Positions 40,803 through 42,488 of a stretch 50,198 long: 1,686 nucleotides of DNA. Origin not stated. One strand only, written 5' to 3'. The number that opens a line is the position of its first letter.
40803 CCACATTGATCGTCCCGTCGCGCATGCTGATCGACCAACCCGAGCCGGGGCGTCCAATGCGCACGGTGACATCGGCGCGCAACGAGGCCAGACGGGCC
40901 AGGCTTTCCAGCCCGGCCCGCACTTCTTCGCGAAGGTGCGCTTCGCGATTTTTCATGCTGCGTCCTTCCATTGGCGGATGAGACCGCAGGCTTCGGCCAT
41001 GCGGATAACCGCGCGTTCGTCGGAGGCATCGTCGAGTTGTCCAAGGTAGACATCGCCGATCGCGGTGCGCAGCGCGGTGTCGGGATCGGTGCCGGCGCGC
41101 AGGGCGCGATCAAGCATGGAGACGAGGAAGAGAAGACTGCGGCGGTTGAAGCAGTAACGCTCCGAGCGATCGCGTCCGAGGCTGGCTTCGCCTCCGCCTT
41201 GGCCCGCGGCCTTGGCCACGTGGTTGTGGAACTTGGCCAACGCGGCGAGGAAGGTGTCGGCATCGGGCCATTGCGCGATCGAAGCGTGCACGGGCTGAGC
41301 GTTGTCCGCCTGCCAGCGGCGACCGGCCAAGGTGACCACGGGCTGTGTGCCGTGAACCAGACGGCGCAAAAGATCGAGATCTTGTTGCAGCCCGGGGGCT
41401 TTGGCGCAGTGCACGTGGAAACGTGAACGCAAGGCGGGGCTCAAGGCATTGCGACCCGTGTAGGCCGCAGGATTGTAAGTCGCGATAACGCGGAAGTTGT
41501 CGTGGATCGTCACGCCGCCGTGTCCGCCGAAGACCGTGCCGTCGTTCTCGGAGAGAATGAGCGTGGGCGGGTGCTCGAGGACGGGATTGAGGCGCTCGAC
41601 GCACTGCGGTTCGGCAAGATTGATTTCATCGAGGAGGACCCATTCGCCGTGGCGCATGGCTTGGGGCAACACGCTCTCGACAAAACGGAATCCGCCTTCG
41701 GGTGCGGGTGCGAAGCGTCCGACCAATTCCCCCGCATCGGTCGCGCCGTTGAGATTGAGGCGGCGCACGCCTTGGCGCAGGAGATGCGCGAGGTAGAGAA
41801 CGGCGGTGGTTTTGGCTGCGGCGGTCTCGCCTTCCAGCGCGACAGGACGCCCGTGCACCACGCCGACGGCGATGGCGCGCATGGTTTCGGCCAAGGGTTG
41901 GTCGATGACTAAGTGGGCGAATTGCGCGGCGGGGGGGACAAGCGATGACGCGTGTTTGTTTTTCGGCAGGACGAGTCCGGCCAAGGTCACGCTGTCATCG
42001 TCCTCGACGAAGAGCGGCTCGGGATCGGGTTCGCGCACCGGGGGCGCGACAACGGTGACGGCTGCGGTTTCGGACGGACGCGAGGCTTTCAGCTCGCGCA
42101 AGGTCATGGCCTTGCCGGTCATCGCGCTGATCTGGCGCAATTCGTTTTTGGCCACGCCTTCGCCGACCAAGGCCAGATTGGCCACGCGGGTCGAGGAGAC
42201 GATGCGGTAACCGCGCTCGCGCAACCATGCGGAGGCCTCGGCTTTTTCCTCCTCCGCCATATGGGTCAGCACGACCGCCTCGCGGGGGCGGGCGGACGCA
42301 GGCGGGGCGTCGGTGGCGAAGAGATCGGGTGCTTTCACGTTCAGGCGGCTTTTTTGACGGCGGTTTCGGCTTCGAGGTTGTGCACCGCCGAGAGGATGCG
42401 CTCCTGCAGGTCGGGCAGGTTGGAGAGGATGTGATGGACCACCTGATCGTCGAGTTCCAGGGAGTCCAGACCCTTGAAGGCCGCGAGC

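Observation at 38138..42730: Four-gene minus-strand cassette: small protein, BRCT-like MoxR/AAA_5 ATPase with deviant P-loop, HExxH-vWA protein and a classical AAA+ ATPase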

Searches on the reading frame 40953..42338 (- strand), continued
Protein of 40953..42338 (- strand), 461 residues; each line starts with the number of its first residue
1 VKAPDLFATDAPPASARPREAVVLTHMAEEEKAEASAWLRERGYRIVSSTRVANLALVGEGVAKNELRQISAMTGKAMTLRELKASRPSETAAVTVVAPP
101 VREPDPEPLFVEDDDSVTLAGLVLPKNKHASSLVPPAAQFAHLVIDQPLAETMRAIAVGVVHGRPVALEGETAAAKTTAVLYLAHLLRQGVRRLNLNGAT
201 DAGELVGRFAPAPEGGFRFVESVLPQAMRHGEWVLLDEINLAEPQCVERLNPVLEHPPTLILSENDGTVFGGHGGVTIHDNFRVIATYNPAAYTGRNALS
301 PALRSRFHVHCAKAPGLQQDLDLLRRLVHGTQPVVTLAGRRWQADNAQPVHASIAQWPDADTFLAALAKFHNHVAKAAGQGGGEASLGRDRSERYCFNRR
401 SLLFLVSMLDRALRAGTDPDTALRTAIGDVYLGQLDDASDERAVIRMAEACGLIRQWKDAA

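Call 73: find_related_loci(query=A6, collection=viral_contigs, flank=10000)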
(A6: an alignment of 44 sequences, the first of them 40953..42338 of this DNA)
Query A6 (461 aa) in viral_contigs; peptide patterns used: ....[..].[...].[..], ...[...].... (x = any residue, [..] = any of these).
34 stretches matched a pattern; 1 encode a relative of the query (tblastn E <= 1e-3); 1 distinct loci.
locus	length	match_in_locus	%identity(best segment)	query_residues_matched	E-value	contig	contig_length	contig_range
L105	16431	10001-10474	28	166-324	5e-11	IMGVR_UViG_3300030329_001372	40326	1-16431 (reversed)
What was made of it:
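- In 2.9 million viral contigs the only hit was a 28%-identity partial AAA_5 match (call 73).
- Tried and rejected: A viral-contig scan with the B profile gave only a 28%-identity partial AAA_5 hit (call 73).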

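Call 79: search_protein_families(library=pfam, proteins=[L093:12674-13246:+, L093:14500-16347:+, L064:339-1001:-, L101:415-876:+, L038:4136-6502:+, L049:735-3314:+, L013:11070-11741:-, L083:6054-6788:-, L047:5737-7365:+], max_evalue=0.01)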
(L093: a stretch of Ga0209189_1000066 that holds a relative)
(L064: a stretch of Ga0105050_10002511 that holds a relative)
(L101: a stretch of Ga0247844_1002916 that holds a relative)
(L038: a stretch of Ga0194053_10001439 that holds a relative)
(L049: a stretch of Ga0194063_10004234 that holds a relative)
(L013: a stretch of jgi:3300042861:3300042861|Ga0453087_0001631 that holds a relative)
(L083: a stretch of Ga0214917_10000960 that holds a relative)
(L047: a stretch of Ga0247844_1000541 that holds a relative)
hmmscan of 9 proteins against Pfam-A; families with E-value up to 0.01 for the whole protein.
L093:12674-13246:+ (190 aa): 0 families

L093:14500-16347:+ (615 aa): 4 families
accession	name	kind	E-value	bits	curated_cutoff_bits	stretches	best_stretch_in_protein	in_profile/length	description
PF02985.28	HEAT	-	1.1e-09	38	23.5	0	156-175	7-26/31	HEAT repeat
PF25591.1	LRV_2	-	3e-08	34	27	1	3-44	7-47/61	Leucine Rich Repeat Variant domain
PF13646.12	HEAT_2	-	1.2e-05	26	27.7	0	376-422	38-81/88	HEAT repeats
PF01816.23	LRV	-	6e-05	23.6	21.6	1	24-42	3-21/26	Leucine rich repeat variant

L064:339-1001:- (220 aa): 0 families

L101:415-876:+ (153 aa): 1 family
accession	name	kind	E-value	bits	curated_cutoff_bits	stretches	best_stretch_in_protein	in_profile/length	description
PF10722.14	YbjN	-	1e-07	32.7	22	1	4-123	2-116/126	Putative bacterial sensory transduction regulator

L038:4136-6502:+ (788 aa): 0 families

L049:735-3314:+ (859 aa): 0 families

L013:11070-11741:- (223 aa): 3 families
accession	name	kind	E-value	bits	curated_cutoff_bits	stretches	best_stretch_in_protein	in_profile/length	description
PF08281.18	Sigma70_r4_2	-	3.2e-07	30.3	25.7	1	156-205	4-52/54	Sigma-70, region 4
PF13542.12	HTH_Tnp_ISL3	-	0.0011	18.8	27.4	1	166-202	15-49/51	Helix-turn-helix domain of transposase family ISL3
PF04545.22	Sigma70_r4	-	0.0019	18.1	24.1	1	169-208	10-49/50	Sigma-70, region 4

L083:6054-6788:- (244 aa): 7 families
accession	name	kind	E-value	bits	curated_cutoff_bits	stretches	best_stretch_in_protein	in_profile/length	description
PF08281.18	Sigma70_r4_2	-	9.8e-06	25.6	25.7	1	177-226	4-52/54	Sigma-70, region 4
PF13542.12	HTH_Tnp_ISL3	-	0.00016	21.5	27.4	1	189-224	16-50/51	Helix-turn-helix domain of transposase family ISL3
PF07638.17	Sigma70_ECF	-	0.0012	19.2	21.1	1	174-224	123-175/185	ECF sigma factor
PF04545.22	Sigma70_r4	-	0.0068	16.3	24.1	0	187-229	7-49/50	Sigma-70, region 4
PF13384.12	HTH_23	-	0.0083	16.4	24.6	0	195-222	11-39/50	Homeodomain-like domain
PF13936.12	HTH_38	-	0.0087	16.2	27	0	194-222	14-42/44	Helix-turn-helix domain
PF18024.7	HTH_50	-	0.0089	16.1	27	0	207-222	30-45/50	Helix-turn-helix domain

L047:5737-7365:+ (542 aa): 5 families
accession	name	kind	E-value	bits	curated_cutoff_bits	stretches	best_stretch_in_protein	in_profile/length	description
PF04539.22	Sigma70_r3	-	2.6e-26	92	25.3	1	386-462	1-77/78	Sigma-70 region 3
PF04542.20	Sigma70_r2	-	3.7e-23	81.5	24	1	307-377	1-71/71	Sigma-70 region 2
PF04545.22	Sigma70_r4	-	2.3e-21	75.5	24.1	1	475-528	1-50/50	Sigma-70, region 4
PF03979.19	Sigma70_r1_1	-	8.8e-12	45.3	22.5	1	28-91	4-68/81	Sigma-70 factor, region 1.1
PF00140.25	Sigma70_r1_2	-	1.2e-06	28.8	22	1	103-129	4-30/34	Sigma-70 factor, region 1.2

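Call 95: search_protein_families(library=phrogs, proteins=[window:40953-42338:-], max_evalue=0.001)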
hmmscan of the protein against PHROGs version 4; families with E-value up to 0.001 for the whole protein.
window:40953-42338:- (461 aa): 3 families
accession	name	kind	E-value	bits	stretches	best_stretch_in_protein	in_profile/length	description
phrog_249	-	moron, auxiliary metabolic gene and host takeover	4.1e-23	83.3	1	161-310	125-272/380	porphyrin biosynthesis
phrog_16448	-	other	7.7e-15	55.2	1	152-310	438-588/680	ATPase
phrog_5424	-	other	9.3e-06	25.5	1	166-269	283-385/527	ATPase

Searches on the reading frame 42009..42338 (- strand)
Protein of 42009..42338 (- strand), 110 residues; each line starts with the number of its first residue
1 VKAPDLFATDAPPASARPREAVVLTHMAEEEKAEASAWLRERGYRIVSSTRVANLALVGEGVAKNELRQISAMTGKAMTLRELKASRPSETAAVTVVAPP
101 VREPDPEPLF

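Call 67: search_protein_families(library=pfam, alignment_id=A5, max_evalue=1)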
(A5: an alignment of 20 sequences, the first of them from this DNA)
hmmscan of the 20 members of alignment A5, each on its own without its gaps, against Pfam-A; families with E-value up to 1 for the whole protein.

A. member 1, seq(110 aa): 0 families

B. families by the number of members that match (of 20 scanned): 5 families
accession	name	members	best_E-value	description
PF22739.2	NA-iREase3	5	6.7e-05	NACHT-associated inactive Restriction Endonuclease 2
PF00533.33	BRCT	3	0.0016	BRCA1 C Terminus (BRCT) domain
PF12738.14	PTCB-BRCT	1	0.048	twin BRCT domain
PF00118.29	Cpn60_TCP1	1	0.063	TCP-1/cpn60 chaperonin family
PF13399.11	LytR_C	1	0.11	LytR cell envelope-related transcriptional attenuator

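Call 68: search_solved_structures(query=A5, max_evalue=10, show_alignments=2)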
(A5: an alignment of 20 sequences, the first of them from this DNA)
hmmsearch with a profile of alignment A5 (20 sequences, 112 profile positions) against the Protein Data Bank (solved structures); distinct sequences matched with E-value up to 10: 32.
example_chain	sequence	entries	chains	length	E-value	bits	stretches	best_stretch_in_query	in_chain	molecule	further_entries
1l7b_A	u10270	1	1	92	0.11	16.2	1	29-90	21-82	DNA LIGASE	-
7wxe_A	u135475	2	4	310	0.19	15.4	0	13-84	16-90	6-phosphogluconate dehydrogenase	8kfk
2vl9_A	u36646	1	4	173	0.23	15.1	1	35-59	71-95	PEROXIREDOXIN-5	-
7p0x_A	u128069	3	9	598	0.25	15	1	19-47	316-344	Glutaredoxin domain-containing protein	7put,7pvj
9uin_B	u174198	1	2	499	0.36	14.5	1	19-47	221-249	Thioredoxin reductase 1, cytoplasmic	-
7x1r_A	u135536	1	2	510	0.38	14.5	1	19-47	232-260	Thioredoxin reductase 1, cytoplasmic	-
2zz0_A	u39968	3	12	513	0.38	14.4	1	19-47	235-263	Thioredoxin reductase 1, cytoplasmic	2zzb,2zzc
3qfa_A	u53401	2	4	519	0.39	14.4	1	19-47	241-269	Thioredoxin reductase 1, cytoplasmic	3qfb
2j3n_A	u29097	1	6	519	0.39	14.4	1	19-47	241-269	THIOREDOXIN REDUCTASE 1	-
2cfy_A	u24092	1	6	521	0.39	14.4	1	19-47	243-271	THIOREDOXIN REDUCTASE 1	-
3ean_A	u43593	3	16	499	0.42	14.3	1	19-47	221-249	Thioredoxin reductase 1 | Thioredoxin reductase 1, cytoplasmic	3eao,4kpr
1h6v_A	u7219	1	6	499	0.42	14.3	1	19-47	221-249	THIOREDOXIN REDUCTASE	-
1xdi_A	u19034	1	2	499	0.47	14.1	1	51-82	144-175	Rv3303c-lpdA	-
2owo_A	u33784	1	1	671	0.5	14.1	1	14-77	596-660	DNA ligase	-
4zv6_B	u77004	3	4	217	0.71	13.6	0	19-49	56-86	Octarellin V.1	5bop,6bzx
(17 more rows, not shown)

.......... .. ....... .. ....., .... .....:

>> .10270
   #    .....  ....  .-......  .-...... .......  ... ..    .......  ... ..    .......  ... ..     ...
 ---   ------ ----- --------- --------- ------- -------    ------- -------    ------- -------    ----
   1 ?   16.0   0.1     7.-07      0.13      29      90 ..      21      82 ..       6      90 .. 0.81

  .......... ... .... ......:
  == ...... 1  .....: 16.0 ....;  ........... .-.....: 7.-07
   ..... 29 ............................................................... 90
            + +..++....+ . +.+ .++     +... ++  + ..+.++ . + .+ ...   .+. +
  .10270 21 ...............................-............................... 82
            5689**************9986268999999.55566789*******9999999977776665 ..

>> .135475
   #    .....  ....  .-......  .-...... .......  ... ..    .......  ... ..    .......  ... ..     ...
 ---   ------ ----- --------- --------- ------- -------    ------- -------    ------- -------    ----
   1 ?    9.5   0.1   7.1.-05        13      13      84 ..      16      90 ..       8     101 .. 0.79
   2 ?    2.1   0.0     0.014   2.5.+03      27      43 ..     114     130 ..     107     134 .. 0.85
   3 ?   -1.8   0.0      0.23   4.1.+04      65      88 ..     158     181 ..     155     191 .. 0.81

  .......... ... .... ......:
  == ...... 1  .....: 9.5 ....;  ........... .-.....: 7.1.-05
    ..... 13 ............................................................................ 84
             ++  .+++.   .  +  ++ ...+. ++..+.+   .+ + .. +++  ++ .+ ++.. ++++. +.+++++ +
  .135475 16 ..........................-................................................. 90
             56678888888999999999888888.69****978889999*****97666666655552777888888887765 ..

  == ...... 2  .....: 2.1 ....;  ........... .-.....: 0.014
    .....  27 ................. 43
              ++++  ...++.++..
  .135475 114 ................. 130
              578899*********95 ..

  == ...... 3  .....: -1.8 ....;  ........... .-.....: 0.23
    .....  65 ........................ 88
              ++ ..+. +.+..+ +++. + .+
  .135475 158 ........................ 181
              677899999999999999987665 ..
